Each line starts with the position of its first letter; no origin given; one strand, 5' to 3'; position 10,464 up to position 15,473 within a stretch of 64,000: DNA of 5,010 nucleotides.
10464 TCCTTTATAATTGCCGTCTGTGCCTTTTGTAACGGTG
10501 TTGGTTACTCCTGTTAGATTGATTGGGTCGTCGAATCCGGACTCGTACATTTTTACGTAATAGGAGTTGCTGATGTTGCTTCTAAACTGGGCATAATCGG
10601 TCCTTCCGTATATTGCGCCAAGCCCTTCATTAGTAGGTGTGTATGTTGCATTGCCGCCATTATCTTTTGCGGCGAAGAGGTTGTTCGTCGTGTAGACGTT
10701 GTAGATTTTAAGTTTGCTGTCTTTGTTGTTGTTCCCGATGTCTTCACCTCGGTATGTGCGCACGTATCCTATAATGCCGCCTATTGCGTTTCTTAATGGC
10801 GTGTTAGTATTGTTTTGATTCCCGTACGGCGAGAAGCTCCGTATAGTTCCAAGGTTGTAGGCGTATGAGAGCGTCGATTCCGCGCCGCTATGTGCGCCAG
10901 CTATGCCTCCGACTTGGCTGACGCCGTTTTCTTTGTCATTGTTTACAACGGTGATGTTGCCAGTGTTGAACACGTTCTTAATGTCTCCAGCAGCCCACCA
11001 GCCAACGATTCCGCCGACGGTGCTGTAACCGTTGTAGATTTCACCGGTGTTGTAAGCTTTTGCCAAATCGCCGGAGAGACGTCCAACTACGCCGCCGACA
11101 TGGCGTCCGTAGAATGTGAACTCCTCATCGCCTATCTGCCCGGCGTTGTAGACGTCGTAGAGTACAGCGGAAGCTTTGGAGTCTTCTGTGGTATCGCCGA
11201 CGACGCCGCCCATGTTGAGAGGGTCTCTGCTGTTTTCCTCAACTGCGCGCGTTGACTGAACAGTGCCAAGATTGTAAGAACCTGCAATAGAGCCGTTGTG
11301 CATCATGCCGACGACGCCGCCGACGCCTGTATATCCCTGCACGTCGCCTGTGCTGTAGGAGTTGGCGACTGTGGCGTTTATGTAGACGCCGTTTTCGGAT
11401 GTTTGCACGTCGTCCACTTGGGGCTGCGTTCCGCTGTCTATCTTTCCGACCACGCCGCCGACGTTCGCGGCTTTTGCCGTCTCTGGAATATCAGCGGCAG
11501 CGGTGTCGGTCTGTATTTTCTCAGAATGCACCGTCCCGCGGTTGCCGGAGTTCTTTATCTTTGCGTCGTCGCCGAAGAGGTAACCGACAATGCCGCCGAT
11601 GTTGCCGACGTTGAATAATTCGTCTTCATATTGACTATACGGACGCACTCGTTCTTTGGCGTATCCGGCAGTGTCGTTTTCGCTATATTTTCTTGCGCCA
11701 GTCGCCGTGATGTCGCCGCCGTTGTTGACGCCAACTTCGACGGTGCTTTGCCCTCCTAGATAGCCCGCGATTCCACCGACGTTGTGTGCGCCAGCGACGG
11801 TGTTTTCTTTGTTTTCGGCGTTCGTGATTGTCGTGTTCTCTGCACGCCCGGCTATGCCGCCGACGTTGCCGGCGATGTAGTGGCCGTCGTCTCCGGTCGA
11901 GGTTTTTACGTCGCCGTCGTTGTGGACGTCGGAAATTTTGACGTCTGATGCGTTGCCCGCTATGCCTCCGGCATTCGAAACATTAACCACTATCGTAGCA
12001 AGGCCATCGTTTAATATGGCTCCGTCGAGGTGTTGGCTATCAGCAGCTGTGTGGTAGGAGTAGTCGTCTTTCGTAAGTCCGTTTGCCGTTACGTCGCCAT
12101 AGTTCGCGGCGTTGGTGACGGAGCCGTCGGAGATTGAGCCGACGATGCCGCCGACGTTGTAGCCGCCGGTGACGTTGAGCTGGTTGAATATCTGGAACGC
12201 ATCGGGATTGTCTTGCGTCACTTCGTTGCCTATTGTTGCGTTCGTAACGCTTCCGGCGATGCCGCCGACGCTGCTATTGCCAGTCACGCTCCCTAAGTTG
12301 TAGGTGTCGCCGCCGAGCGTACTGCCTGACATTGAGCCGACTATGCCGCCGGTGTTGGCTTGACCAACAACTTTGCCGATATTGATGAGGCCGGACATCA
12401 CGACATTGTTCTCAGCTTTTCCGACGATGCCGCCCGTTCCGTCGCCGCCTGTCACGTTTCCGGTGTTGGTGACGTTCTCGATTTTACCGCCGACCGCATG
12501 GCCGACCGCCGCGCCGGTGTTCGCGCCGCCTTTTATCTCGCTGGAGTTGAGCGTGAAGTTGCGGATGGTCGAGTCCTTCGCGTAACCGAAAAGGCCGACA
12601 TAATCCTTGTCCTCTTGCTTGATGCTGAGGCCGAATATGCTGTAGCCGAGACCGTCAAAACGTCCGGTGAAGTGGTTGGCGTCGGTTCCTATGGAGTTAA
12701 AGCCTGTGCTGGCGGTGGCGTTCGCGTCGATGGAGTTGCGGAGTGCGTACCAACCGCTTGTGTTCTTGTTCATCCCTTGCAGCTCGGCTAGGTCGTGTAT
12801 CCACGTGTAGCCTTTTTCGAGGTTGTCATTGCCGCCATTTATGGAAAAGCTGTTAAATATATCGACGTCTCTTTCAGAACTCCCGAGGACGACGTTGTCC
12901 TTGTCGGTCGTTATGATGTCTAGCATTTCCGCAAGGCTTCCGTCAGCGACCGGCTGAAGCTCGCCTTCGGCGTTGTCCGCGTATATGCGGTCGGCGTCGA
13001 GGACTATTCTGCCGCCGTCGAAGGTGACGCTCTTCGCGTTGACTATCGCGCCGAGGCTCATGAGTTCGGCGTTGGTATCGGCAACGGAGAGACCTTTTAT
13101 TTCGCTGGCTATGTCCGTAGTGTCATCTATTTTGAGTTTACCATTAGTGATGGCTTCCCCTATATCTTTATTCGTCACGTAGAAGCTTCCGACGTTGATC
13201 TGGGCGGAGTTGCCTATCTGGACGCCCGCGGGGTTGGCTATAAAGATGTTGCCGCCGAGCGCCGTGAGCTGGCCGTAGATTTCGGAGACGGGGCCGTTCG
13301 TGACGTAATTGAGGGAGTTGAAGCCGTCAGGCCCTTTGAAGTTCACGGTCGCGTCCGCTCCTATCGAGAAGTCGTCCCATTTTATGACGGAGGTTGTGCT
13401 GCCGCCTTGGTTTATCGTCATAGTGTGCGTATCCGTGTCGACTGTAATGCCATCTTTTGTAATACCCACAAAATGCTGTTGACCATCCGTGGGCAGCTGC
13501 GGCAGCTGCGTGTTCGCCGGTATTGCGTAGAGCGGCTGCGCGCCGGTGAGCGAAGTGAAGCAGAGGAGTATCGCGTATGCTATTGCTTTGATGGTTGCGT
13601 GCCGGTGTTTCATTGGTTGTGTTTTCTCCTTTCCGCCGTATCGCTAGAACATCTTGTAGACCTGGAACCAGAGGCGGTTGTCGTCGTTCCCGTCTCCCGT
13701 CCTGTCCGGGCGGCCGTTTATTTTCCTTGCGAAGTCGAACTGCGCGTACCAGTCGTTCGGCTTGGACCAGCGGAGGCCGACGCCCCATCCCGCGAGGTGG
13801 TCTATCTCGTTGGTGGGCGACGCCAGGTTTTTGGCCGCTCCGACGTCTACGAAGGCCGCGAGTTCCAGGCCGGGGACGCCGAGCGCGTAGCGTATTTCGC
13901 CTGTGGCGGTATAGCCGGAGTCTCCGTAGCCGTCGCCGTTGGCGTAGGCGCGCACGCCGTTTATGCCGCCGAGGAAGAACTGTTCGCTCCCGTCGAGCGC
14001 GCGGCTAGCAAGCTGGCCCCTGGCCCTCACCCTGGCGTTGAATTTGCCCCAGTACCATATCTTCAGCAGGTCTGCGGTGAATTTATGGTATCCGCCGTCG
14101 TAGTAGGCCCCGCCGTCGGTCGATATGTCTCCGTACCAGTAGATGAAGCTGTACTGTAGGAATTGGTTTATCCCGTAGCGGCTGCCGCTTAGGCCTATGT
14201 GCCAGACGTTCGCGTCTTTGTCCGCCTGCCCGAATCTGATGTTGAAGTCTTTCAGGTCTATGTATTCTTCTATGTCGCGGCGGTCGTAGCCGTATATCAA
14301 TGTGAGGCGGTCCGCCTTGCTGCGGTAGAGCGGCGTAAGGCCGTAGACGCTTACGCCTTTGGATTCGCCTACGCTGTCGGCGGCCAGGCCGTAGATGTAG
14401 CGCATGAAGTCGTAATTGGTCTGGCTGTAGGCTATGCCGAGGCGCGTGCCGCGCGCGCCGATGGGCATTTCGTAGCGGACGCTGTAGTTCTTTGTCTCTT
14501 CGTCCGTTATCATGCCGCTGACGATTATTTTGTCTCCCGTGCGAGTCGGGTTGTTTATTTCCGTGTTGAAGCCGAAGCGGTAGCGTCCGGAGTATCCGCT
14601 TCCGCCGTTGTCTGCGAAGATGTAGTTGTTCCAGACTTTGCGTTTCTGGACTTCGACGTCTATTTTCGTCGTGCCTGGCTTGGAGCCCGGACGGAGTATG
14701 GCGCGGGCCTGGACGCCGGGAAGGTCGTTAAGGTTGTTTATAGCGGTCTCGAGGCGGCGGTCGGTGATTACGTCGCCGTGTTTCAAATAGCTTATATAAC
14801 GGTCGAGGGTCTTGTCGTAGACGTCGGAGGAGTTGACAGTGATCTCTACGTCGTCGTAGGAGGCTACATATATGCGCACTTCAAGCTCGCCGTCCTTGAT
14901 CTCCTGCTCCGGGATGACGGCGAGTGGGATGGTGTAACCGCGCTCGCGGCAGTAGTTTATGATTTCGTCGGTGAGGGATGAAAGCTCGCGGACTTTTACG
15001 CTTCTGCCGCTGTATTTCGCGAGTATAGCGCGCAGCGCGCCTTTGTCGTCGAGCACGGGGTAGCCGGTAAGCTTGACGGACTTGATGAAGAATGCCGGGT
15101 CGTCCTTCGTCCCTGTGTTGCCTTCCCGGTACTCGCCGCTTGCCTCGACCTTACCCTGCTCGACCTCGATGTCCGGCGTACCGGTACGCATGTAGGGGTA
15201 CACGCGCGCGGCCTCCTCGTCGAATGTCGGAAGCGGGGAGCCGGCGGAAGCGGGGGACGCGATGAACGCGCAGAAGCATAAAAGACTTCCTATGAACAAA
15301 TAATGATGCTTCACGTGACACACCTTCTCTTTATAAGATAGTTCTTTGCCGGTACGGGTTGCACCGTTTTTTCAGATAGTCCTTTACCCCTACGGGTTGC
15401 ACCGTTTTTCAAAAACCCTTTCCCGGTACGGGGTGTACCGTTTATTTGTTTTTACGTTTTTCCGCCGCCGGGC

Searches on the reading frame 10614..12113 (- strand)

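Call 52: search_protein_families(library=pfam, proteins=[window:10614-12113:-], max_evalue=0.01)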
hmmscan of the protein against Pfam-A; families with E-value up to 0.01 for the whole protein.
window:10614-12113:- (500 aa): 1 family
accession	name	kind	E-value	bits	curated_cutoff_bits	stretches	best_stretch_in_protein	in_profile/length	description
PF07581.17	Glug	-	8.3e-17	60.8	20.5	1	362-388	1-28/28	The GLUG motif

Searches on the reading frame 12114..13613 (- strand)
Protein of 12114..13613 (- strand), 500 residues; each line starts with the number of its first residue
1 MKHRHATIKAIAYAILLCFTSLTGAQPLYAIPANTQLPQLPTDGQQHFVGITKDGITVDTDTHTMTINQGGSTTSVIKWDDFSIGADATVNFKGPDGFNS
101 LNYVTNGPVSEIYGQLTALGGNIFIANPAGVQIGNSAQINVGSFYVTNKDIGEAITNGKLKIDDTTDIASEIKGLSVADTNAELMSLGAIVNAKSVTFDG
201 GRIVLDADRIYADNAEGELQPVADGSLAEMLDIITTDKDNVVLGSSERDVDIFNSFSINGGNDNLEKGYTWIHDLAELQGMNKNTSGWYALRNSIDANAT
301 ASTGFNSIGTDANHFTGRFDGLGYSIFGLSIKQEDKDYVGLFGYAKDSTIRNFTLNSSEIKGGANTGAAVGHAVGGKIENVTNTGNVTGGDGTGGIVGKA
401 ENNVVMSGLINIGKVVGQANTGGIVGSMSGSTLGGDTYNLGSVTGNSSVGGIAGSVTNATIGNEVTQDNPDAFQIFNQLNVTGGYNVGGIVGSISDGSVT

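Call 11: search_protein_families(library=ncbifam, proteins=[window:12414-13613:-])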
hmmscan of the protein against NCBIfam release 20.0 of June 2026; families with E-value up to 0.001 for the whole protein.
window:12414-13613:- (400 aa): 2 families
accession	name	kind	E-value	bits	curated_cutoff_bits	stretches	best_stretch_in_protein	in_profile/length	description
TIGR01901.1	adhes_NPXG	domain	6.7e-15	54.8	29.1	1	77-150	2-77/79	filamentous hemagglutinin N-terminal domain-containing protein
NF012204.1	adhes_FxxPxG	domain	8.1e-07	29.1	60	1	72-206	10-150/153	leukotoxin LktA family filamentous adhesin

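Call 52: search_protein_families(library=pfam, proteins=[window:12114-13613:-], max_evalue=0.01)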
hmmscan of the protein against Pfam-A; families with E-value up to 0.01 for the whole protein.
window:12114-13613:- (500 aa): 2 families
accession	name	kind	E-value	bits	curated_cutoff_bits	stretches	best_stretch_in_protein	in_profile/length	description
PF05860.19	TPS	-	1.4e-18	68.2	33.5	1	56-225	15-199/252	TPS secretion domain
PF05342.19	Peptidase_M26_N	-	0.00021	21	27.7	1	254-385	125-250/250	M26 IgA1-specific Metallo-endopeptidase N-terminal region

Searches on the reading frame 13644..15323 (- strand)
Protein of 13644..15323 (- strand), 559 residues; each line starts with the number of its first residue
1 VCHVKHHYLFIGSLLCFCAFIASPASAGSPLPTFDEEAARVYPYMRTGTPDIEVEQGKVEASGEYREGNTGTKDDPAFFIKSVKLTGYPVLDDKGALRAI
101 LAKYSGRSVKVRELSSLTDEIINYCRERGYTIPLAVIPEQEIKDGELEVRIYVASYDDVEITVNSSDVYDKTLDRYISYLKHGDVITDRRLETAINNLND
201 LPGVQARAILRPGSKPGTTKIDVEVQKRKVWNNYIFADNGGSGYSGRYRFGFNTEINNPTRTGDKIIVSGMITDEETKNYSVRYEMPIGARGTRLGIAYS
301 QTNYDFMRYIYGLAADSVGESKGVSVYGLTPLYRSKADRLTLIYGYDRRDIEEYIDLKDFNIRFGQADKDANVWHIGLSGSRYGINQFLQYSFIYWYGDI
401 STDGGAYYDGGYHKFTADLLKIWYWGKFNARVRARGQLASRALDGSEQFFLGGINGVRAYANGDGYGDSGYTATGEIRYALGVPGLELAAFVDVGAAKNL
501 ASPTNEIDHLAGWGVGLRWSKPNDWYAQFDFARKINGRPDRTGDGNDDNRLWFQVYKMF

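Call 6: search_protein_families(library=pfam, proteins=[window:13644-15323:-])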
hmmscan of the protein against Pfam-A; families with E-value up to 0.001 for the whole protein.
window:13644-15323:- (559 aa): 2 families
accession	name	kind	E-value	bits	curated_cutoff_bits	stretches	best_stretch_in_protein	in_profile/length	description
PF03865.19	ShlB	-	4e-26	92.6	22.7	1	217-518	1-310/311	Haemolysin secretion/activation protein ShlB/FhaC/HecB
PF08479.16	POTRA_2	-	3.1e-12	46.6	24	1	78-151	1-73/76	POTRA domain, ShlB-type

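Call 11: search_protein_families(library=ncbifam, proteins=[window:13644-15323:-])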
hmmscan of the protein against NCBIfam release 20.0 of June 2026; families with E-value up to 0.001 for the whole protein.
window:13644-15323:- (559 aa): 0 families

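Call 24: find_encoding_contigs(protein=window:13644-15314:-, flank=3000, max_places=10)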
Protein window:13644-15314:- (556 aa): 7 contigs read that carry it; 7 places shown.
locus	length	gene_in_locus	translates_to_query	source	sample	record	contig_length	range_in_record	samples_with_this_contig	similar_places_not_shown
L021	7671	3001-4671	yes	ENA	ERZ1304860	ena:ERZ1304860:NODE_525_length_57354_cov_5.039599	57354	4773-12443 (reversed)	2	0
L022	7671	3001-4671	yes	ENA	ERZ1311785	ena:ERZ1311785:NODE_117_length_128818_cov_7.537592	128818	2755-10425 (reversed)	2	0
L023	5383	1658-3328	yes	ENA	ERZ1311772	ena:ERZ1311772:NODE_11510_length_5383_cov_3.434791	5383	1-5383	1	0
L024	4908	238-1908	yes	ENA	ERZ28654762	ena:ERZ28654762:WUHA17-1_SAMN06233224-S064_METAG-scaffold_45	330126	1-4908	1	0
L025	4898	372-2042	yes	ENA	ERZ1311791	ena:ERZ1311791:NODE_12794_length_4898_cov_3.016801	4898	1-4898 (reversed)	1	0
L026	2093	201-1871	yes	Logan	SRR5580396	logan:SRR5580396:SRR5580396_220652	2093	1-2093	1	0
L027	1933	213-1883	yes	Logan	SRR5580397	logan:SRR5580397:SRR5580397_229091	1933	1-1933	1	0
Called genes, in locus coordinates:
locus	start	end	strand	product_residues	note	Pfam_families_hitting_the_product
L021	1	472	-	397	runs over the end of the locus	PF00465:Fe-ADH, PF13685:Fe-ADH_2, PF25137:ADH_Fe_C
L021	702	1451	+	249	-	PF00300:His_Phos_1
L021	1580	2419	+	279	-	PF02899:Phage_int_SAM_1 (weak), PF00589:Phage_integrase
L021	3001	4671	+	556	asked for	PF08479:POTRA_2, PF03865:ShlB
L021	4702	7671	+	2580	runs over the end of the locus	?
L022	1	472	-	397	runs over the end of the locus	PF00465:Fe-ADH, PF13685:Fe-ADH_2, PF25137:ADH_Fe_C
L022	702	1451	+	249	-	PF00300:His_Phos_1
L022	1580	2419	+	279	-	PF02899:Phage_int_SAM_1 (weak), PF00589:Phage_integrase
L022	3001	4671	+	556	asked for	PF08479:POTRA_2, PF03865:ShlB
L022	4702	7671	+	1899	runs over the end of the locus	PF07581:Glug (faint)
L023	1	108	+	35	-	?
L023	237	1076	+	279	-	PF02899:Phage_int_SAM_1 (weak), PF00589:Phage_integrase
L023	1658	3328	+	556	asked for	PF08479:POTRA_2, PF03865:ShlB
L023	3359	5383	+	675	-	?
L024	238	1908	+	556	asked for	PF08479:POTRA_2, PF03865:ShlB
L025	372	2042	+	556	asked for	PF08479:POTRA_2, PF03865:ShlB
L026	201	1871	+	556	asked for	PF08479:POTRA_2, PF03865:ShlB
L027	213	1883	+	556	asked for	PF08479:POTRA_2, PF03865:ShlB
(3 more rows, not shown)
